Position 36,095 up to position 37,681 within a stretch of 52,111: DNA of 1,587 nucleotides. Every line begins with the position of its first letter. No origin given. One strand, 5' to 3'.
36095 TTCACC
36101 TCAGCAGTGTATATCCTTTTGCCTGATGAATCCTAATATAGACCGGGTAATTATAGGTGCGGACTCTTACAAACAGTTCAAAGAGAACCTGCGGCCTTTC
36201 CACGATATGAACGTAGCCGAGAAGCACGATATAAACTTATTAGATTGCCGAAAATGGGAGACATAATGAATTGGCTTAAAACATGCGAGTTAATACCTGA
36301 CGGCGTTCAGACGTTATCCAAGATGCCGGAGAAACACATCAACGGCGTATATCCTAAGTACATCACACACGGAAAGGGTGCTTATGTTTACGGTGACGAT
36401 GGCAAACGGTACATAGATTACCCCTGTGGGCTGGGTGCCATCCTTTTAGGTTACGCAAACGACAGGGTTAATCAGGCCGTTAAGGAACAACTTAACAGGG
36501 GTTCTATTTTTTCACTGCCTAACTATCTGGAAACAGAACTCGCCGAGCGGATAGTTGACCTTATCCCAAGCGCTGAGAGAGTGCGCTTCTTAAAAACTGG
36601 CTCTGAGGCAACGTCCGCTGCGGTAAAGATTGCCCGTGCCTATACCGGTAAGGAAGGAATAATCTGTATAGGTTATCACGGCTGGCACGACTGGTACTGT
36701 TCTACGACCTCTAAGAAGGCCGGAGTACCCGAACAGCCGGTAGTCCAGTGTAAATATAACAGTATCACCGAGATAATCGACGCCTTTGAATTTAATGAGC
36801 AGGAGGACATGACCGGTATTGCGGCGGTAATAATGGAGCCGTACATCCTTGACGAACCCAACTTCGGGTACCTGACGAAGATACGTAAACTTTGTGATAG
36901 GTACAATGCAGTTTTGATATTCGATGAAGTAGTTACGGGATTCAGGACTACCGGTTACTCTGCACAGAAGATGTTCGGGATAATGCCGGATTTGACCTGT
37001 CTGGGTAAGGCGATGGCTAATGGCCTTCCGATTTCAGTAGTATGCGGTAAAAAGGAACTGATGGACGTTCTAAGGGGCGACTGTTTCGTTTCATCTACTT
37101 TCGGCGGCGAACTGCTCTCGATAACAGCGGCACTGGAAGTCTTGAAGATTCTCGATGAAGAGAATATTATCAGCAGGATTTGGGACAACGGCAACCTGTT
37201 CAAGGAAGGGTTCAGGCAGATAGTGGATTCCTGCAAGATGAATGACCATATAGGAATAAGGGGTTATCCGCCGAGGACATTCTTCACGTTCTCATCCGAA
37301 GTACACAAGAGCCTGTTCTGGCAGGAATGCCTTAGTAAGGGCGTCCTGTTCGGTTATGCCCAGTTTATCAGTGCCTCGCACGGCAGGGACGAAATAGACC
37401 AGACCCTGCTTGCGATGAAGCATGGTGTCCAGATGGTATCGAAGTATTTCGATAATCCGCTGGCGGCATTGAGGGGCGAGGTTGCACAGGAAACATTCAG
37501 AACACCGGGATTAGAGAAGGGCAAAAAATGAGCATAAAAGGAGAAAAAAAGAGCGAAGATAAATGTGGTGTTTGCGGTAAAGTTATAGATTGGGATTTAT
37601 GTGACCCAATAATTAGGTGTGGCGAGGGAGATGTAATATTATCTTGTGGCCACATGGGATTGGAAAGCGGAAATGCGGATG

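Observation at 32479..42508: Phage-borne, apparently complete CMP-nonulosonic acid (pseudaminic/legionaminic-like) biosynthesis island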

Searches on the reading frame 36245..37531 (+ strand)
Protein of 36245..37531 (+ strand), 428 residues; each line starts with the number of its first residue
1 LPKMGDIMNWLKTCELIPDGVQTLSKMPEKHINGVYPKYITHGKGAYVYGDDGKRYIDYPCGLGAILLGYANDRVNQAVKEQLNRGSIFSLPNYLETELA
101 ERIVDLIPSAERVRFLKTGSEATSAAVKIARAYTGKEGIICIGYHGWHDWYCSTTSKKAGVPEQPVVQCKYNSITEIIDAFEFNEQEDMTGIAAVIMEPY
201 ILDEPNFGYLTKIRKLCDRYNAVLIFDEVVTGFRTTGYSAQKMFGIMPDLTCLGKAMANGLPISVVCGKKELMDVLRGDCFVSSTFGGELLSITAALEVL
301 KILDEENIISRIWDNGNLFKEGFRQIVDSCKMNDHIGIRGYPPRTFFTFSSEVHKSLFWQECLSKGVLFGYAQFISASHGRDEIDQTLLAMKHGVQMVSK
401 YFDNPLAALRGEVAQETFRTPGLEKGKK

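Call 4: search_protein_families(library=pfam, proteins=[window:36245-37531:+], max_evalue=0.01)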
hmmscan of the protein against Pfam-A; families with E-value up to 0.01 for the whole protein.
window:36245-37531:+ (428 aa): 1 family
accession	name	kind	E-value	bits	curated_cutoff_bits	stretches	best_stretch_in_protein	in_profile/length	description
PF00202.27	Aminotran_3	-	5.3e-57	193.8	30.5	1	39-368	12-370/403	Aminotransferase class-III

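Call 5: search_protein_families(library=ncbifam, proteins=[window:36245-37531:+], max_evalue=0.01)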
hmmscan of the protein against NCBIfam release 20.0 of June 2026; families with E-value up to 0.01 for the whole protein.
window:36245-37531:+ (428 aa): 72 families (the best 25 are shown)
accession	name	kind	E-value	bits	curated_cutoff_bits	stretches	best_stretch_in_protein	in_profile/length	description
NF004856.0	PRK06209.1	equivalog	6.9e-96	321.5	486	1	12-420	17-439/450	glutamate-1-semialdehyde 2,1-aminomutase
TIGR00713.1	hemL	equivalog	2.6e-75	253.7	527.3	1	10-394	6-419/423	glutamate-1-semialdehyde 2,1-aminomutase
NF000818.0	PRK00062.1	subfamily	8.4e-75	252.1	398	1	12-397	12-426/429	glutamate-1-semialdehyde 2,1-aminomutase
NF041362.1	GntE_guanitoxin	equivalog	1.4e-69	234.7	525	1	12-355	14-373/426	guanitoxin biosynthesis PLP-dependent transaminase GntE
NF009055.0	PRK12389.1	equivalog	1.4e-59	201.9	637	1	15-336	15-351/431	glutamate-1-semialdehyde 2,1-aminomutase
TIGR00707.1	argD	subfamily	2.8e-49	167.9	410.05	1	39-333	12-316/381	acetylornithine/succinylornithine family transaminase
NF005993.0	PRK08117.1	subfamily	4.1e-48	164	574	2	173-331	191-351/433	aspartate aminotransferase family protein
NF004426.0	PRK05769.1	equivalog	2e-47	162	552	2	172-332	202-364/441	acetyl ornithine aminotransferase family protein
NF002797.0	PRK02936.1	equivalog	4.8e-43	147.4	496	1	38-336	13-316/385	acetylornithine transaminase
TIGR00700.1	GABAtrnsam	equivalog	1.8e-42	145.4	506.65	1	35-324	14-334/420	4-aminobutyrate--2-oxoglutarate transaminase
NF002874.0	PRK03244.1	equivalog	7.3e-41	140.3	457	1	35-326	24-322/399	acetylornithine transaminase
NF005692.0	PRK07495.1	equivalog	1.9e-40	138.8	724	2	185-340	192-349/425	4-aminobutyrate--2-oxoglutarate transaminase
NF049976.1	AmadipTransam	equivalog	4.4e-40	137.9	650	1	31-311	9-314/416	2-aminoadipate transaminase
NF005376.0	PRK06918.1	equivalog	8.1e-40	136.6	676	2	179-333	205-365/451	4-aminobutyrate--2-oxoglutarate transaminase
NF006368.0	PRK08593.1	equivalog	1e-39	136.4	570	2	189-331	207-353/448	aspartate aminotransferase family protein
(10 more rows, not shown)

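Call 40: find_related_loci(query=A3, collection=genome_contigs, flank=10000)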
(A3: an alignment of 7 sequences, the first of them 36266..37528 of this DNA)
Query A3 (421 aa) in genome_contigs; peptide patterns used: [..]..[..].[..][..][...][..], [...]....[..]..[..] (x = any residue, [..] = any of these).
600 stretches matched a pattern (row limit reached: there are more); 592 encode a relative of the query (tblastn E <= 1e-3); the best 80 are kept; 80 distinct loci.
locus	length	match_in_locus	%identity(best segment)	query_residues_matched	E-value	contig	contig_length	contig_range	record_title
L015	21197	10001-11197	44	3-397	1e-102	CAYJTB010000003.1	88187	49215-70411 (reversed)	MAG TPA_asm: uncultured bacterium isolate ERP125453_co1_402 genome assembly, contig: NODE_133_length_88187_cov_8.881462,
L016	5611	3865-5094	42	5-412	1e-101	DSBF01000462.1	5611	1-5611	MAG TPA_asm: Ignavibacteria bacterium isolate SpSt-1166 Ga0129302_1009527, whole genome shotgun sequence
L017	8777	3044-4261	42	9-412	3e-101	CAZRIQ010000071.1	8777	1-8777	MAG TPA_asm: uncultured Melioribacter sp. isolate binchicken_co129_348 genome assembly, contig: NODE_26117_length_8777_c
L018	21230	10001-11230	42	5-412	6e-101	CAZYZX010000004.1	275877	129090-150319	MAG TPA_asm: uncultured Melioribacteraceae bacterium isolate binchicken_co135_200 genome assembly, contig: NODE_63_lengt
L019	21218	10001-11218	42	9-412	2e-100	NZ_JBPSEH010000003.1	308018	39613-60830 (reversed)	Melioribacter sp. OK-6-Me NODE_3_length_308018_cov_341.153776, whole genome shotgun sequence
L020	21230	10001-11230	40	5-412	9e-100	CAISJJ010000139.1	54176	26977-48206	MAG: uncultured Bacteroidales bacterium isolate Ja1_bin-1976 genome assembly, contig: bin-1976:139/547, whole genome sho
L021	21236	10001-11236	40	3-412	2e-99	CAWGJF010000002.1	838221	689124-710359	MAG: uncultured Ignavibacteriales bacterium isolate MFD05684.bin.1.68 genome assembly, contig: contig_42408, whole genom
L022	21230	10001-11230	42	9-412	2e-99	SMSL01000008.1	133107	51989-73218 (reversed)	Candidatus Brocadiaceae bacterium S225 S225a_contig00008, whole genome shotgun sequence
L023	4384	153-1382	40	5-412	5e-100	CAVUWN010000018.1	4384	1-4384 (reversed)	MAG: uncultured Ignavibacteriaceae bacterium isolate MFD05684.bin.1.58 genome assembly, contig: contig_96941, whole geno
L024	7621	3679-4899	41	8-412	6e-99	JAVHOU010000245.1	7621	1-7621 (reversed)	MAG: Ignavibacteriaceae bacterium isolate WB02no9_33_13 NODE_9808_length_7621_cov_6.698255, whole genome shotgun sequenc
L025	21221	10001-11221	40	8-412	5e-99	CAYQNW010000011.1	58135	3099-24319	MAG TPA_asm: uncultured Ignavibacterium sp. isolate SRP185410_co2_299 genome assembly, contig: NODE_453_length_58135_cov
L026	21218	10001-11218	42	9-412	2e-98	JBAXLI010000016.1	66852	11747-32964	MAG: Bacteroidota bacterium isolate ELA423 MAG423_16, whole genome shotgun sequence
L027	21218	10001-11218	42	9-412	2e-98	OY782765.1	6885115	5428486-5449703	MAG: Melioribacteraceae bacterium isolate b49f5fa7-6043-4eb4-88a3-53a29b1f0925 genome assembly, chromosome: 1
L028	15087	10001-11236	39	3-412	5e-98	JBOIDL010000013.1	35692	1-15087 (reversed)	MAG: Gammaproteobacteria bacterium isolate SD8020_metabat2.bin.3 NODE_32_length_35692_cov_4.398622, whole genome shotgun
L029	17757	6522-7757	40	5-412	7e-98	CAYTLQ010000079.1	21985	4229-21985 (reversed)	MAG TPA_asm: uncultured Ignavibacteriaceae bacterium isolate binchicken_co23_229 genome assembly, contig: k141_1300658,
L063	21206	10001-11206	38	14-412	5e-92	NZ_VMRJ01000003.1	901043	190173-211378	Hymenobacter setariae strain Fur1 contig3, whole genome shotgun sequence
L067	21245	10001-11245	39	3-411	4e-92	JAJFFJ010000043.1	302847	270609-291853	MAG: Alphaproteobacteria bacterium isolate OFTM385 OFTM385_42, whole genome shotgun sequence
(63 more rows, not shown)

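Call 44: search_protein_families(library=ncbifam, proteins=[L019:8109-9116:+, L019:9113-9919:+, L019:9923-11260:+, L019:11268-12071:+, L019:12094-12633:+, L019:12630-13499:+, L019:13499-15442:+, L019:15458-16261:+, L019:6969-7874:-, L019:5464-6816:-], max_evalue=0.00001)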
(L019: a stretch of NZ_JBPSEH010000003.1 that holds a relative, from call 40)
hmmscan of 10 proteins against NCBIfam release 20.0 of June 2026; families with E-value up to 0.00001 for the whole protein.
L019:8109-9116:+ (335 aa): 2 families
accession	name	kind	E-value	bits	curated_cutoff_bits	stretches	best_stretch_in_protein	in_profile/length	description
TIGR04396.2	surf_polysacc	subfamily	1.9e-07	30.6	125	0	209-269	212-271/427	surface carbohydrate biosynthesis protein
NF046086.1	BFO_1060_trans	domain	1.4e-06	27.7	200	0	207-270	207-273/365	BFO_1060 family glycosyltransferase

L019:9113-9919:+ (268 aa): 6 families
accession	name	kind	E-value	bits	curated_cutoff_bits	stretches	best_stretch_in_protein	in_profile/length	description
NF009905.0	PRK13368.1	subfamily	6.7e-19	68.2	255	1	1-118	1-116/243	3-deoxy-manno-octulosonate cytidylyltransferase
NF003952.0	PRK05450.1-5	subfamily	5.4e-17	61.8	193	1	1-119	1-119/250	3-deoxy-manno-octulosonate cytidylyltransferase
NF003950.0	PRK05450.1-3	subfamily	2.5e-13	50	234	1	1-118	1-119/248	3-deoxy-manno-octulosonate cytidylyltransferase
NF003948.0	PRK05450.1-1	equivalog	1.1e-12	47.7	281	1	2-126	5-130/248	3-deoxy-manno-octulosonate cytidylyltransferase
TIGR00466.1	kdsB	equivalog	2e-09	37.2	155.2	1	1-118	1-118/241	3-deoxy-manno-octulosonate cytidylyltransferase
TIGR03310.1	matur_MocA_YgfJ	equivalog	8.5e-08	32.4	186.45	1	6-119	3-118/188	molybdenum cofactor cytidylyltransferase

L019:9923-11260:+ (445 aa): 68 families (the best 25 are shown)
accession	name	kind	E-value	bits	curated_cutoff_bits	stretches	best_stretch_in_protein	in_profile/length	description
NF004856.0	PRK06209.1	equivalog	5.3e-119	397.7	486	1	14-435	8-441/450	glutamate-1-semialdehyde 2,1-aminomutase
NF041362.1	GntE_guanitoxin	equivalog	1.2e-80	271.2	525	1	15-399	6-426/426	guanitoxin biosynthesis PLP-dependent transaminase GntE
NF000818.0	PRK00062.1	subfamily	3e-77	260.1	398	1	15-406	4-424/429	glutamate-1-semialdehyde 2,1-aminomutase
TIGR00713.1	hemL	equivalog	6.9e-76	255.6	527.3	1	18-406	3-420/423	glutamate-1-semialdehyde 2,1-aminomutase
NF009055.0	PRK12389.1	equivalog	1.4e-65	221.6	637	1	16-410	5-429/431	glutamate-1-semialdehyde 2,1-aminomutase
TIGR00707.1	argD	subfamily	1.6e-52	178.6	410.05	1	50-344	12-320/381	acetylornithine/succinylornithine family transaminase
NF005993.0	PRK08117.1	subfamily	3.1e-48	164.4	574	2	197-347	206-361/433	aspartate aminotransferase family protein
NF002797.0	PRK02936.1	equivalog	1.2e-47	162.5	496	1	51-331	15-304/385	acetylornithine transaminase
NF002874.0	PRK03244.1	equivalog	4.2e-46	157.5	457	1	45-335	23-324/399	acetylornithine transaminase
NF004426.0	PRK05769.1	equivalog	3.1e-44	151.5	552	2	194-379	216-404/441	acetyl ornithine aminotransferase family protein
NF006228.0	PRK08360.1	equivalog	8.5e-44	149.9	608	2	197-337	203-347/443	aspartate aminotransferase family protein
TIGR00700.1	GABAtrnsam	equivalog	3.5e-43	147.8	506.65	1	47-333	15-336/420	4-aminobutyrate--2-oxoglutarate transaminase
NF003468.0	PRK05093.1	subfamily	9e-42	143.2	522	1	52-339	28-330/405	acetylornithine/succinyldiaminopimelate transaminase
NF042418.1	LysJ_Th_th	equivalog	1.3e-41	142.8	700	1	51-315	22-297/386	[LysW]-aminoadipate semialdehyde transaminase LysJ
NF049976.1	AmadipTransam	equivalog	5.2e-41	140.9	650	2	197-332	189-328/416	2-aminoadipate transaminase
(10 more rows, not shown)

L019:11268-12071:+ (267 aa): 208 families (the best 25 are shown)
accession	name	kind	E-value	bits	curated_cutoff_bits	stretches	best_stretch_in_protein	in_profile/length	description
NF006619.0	PRK09186.1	equivalog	3.1e-55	187.6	255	1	6-265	2-255/256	oxidoreductase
NF006070.0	PRK08213.1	subfamily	6.9e-51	173.2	279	1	2-265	6-257/259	gluconate 5-dehydrogenase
NF005559.1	PRK07231.1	subfamily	8.6e-50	169.6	215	1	6-265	2-248/249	glucose 1-dehydrogenase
NF004774.0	PRK06114.1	equivalog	3e-48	164.4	360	1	1-267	9-262/262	SDR family oxidoreductase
NF005067.0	PRK06484.1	equivalog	3.6e-48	164.4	713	1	7-267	8-254/524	short chain dehydrogenase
NF005309.0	PRK06841.1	subfamily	9.4e-48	162.9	286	1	3-265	10-253/255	GolD/DthD family dehydrogenase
NF006132.0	PRK08277.1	subfamily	9.6e-47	159.6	281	1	3-266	5-276/280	D-mannonate oxidoreductase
NF005853.0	PRK07774.1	equivalog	1.9e-43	148.7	303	1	5-265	3-247/250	SDR family oxidoreductase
NF004791.0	PRK06138.1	equivalog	1e-42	146.2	312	1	5-266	2-251/252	SDR family oxidoreductase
NF005446.0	PRK07035.1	equivalog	1.9e-42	145.3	373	1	2-265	5-254/255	SDR family oxidoreductase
NF052558.1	MBtsdlDhBudC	equivalog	2.3e-42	145.3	270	1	7-266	2-243/250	meso-2,3-butanediol dehydrogenase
NF004198.0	PRK05653.1-3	equivalog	9.4e-42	143.2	296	1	6-264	5-246/248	3-oxoacyl-ACP reductase FabG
NF053702.1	TrHdxCHCADhChcB1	equivalog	3.4e-41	141.3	400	1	6-265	2-241/250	trans-4-hydroxycyclohexanecarboxylate dehydrogenase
NF005390.0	PRK06935.1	equivalog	5e-41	140.7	369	1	1-264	8-255/258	2-dehydro-3-deoxy-D-gluconate 5-dehydrogenase KduD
NF047923.1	pyridox_DH_SDR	equivalog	5.6e-40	137.4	325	1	7-265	2-241/243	pyridoxal 4-dehydrogenase, SDR-type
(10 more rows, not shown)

L019:12094-12633:+ (179 aa): 11 families
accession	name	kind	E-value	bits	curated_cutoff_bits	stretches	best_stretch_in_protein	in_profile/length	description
NF058599.1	KDN-9-PPhBT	equivalog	3.4e-46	157.2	180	1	18-168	2-151/152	3-deoxy-D-glycero-D-galacto-nonulopyranosonate 9-phosphatase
NF007019.0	PRK09484.1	equivalog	5.4e-42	143.5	208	1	8-172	15-178/187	3-deoxy-manno-octulosonate-8-phosphatase KdsC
TIGR01670.1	KdsC-phosphatas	subfamily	3.3e-41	140.8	106.95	1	18-170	1-152/154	3-deoxy-D-manno-octulosonate 8-phosphate phosphatase, YrbI family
TIGR02726.1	phenyl_P_delta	equivalog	1.3e-32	113.4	281.95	1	14-172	3-160/169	phenylphosphate carboxylase subunit delta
NF002245.0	PRK01158.1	equivalog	3.3e-13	49.5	198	1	93-164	156-227/233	phosphoglycolate phosphatase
TIGR01487.1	Pglycolate_arch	equivalog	8.2e-11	42.2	122.75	1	46-159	104-212/215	phosphoglycolate phosphatase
TIGR00099.1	Cof-subfamily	subfamily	5.6e-10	39.2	137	1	87-153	181-247/256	Cof-type HAD-IIB family hydrolase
TIGR01662.1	HAD-SF-IIIA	subfamily_domain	1.1e-09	38.5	44.6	1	19-132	1-134/141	HAD-IIIA family hydrolase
TIGR01482.1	SPP-subfamily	subfamily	4.3e-06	26.5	107.15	1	99-159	154-214/225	sucrose-phosphate phosphatase subfamily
NF045966.1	YcsE_rel_Pase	equivalog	4.6e-06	26.3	220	0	93-165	190-262/265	YcsE-related riboflavin metabolism phosphatase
TIGR01484.1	HAD-SF-IIB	subfamily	6.7e-06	26.3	41.8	0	94-132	180-218/221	HAD-IIB family hydrolase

L019:12630-13499:+ (289 aa): 2 families
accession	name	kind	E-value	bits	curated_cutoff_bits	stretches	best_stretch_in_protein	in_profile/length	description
TIGR03569.1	NeuB_NnaB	equivalog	1.6e-77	260.7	399.65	1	16-288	1-279/329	N-acetylneuraminate synthase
TIGR03586.1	PseI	equivalog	1e-63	215.5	340.25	1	16-287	2-276/327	pseudaminic acid synthase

L019:13499-15442:+ (647 aa): 1 family
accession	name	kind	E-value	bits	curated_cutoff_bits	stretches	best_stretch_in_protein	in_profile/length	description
NF053844.1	RetAlphGalacBctrd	equivalog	7.3e-229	761.3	800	1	8-646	8-661/662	retaining alpha-galactosidase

L019:15458-16261:+ (267 aa): 1 family
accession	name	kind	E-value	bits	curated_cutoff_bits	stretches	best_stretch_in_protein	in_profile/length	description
NF052566.1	OrLpdHdlsOlsERhiz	equivalog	6.2e-32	111.1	475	1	13-251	38-283/293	ornithine lipid hydroxylase OlsE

L019:6969-7874:- (301 aa): 4 families
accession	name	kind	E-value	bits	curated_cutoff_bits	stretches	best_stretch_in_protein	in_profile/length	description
NF053862.1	DS9_1_antiphage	equivalog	1.4e-14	53.8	420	1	3-255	196-455/486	anti-phage phosphoesterase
TIGR03729.1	acc_ester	subfamily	1.3e-10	41.1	148.25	1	2-85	1-78/239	putative phosphoesterase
TIGR00040.1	yfcE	subfamily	7.1e-08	32.7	56.25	0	210-272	84-150/158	YfcE family phosphodiesterase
TIGR00619.1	sbcd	subfamily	6.2e-06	26.2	77.65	1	1-91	1-98/252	exonuclease subunit SbcD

L019:5464-6816:- (450 aa): 13 families
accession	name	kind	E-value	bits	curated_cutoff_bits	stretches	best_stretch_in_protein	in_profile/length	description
TIGR01945.1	rnfC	subfamily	1.4e-155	518.1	245.95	1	15-440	3-430/435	RnfABCDGE type electron transport complex subunit C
NF003454.1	PRK05035.1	equivalog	2.1e-131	439.2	345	1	15-440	5-434/556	electron transport complex subunit RsxC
NF041837.1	rnfC_Methano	equivalog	1.2e-78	265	650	2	239-440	225-425/438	Rnf electron transport complex subunit RnfC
TIGR04481.1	PR_assoc_PrdC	equivalog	1.6e-64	218.3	490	1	45-378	3-320/425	proline reductase-associated electron transfer protein PrdC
NF003761.0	PRK05352.1-4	equivalog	1.2e-17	63.8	450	2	38-343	27-310/449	Na(+)-translocating NADH-quinone reductase subunit A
TIGR01959.1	nuoF_fam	equivalog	1.3e-17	63.3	558.65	1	127-228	32-135/410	NADH-quinone oxidoreductase subunit NuoF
NF010120.0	PRK13596.1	equivalog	4.1e-11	42.1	389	1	129-222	39-135/433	NADH-quinone oxidoreductase subunit NuoF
NF040864.1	HgcB_ferredoxin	equivalog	1.6e-09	37.5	99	1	370-427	11-59/93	mercury methylation ferredoxin HgcB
NF008436.0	PRK11278.1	equivalog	2.2e-08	33.4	749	1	128-227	46-148/448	NADH-quinone oxidoreductase subunit NuoF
NF043039.1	HgcAB_like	equivalog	1.2e-06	28.4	285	1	338-426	262-346/350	HgcAB-like fusion protein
NF003759.0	PRK05352.1-2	equivalog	1.6e-06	27.1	505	0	53-366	40-331/447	Na(+)-translocating NADH-quinone reductase subunit A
NF058577.1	FdxA_fam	equivalog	2.8e-06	27.4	65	0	370-387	33-50/52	4Fe-4S ferredoxin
NF042909.1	FMH_DH_FwdF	exception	7.5e-06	25.3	375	0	371-427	255-309/336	tungsten-dependent formylmethanofuran dehydrogenase subunit FwdF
